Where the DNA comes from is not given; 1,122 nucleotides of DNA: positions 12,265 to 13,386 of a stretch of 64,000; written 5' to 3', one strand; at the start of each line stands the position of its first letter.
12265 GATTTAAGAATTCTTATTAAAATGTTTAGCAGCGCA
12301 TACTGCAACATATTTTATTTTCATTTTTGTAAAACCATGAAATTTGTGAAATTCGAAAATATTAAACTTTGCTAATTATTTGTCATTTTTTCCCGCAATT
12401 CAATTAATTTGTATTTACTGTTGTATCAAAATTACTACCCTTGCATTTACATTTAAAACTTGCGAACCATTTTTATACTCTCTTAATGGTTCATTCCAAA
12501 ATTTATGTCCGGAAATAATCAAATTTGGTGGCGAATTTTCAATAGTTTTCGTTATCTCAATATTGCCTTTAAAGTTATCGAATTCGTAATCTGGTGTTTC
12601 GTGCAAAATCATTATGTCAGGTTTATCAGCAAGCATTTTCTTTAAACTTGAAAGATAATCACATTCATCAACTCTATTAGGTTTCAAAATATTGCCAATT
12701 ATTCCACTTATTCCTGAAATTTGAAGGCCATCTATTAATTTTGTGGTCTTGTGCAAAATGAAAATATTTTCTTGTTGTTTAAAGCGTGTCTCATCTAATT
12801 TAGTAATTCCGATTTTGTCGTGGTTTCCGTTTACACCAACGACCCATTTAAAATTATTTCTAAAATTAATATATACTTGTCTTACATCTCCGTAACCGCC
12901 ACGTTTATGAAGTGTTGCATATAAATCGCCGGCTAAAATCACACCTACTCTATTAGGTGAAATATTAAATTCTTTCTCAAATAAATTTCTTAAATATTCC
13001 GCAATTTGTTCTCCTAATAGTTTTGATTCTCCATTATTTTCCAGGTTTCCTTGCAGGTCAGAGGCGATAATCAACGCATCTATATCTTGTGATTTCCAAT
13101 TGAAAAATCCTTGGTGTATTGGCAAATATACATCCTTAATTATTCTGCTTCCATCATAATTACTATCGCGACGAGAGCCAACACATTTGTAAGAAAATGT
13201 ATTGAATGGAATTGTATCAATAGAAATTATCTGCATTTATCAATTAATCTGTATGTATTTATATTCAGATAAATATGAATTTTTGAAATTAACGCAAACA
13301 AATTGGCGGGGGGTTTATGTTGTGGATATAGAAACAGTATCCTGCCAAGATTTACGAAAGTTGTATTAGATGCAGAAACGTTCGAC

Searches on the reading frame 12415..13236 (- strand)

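Call 14: search_protein_families(library=pfam, proteins=[window:12415-13236:-], max_evalue=0.001)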
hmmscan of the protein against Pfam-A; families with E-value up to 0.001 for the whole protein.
window:12415-13236:- (273 aa): 1 family
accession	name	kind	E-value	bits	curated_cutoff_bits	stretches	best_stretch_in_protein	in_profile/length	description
PF00149.33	Metallophos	-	3.5e-06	28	21.5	1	56-244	4-187/191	Calcineurin-like phosphoesterase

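Call 65: search_protein_families(library=padloc, proteins=[window:12415-13236:-], max_evalue=0.001)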
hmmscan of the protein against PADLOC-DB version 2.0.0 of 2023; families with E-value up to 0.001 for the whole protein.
window:12415-13236:- (273 aa): 1 family
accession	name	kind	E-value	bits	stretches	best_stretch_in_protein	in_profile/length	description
PDLC04908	PDC-S10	-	4.6e-09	33.8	1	99-247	33-183/223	-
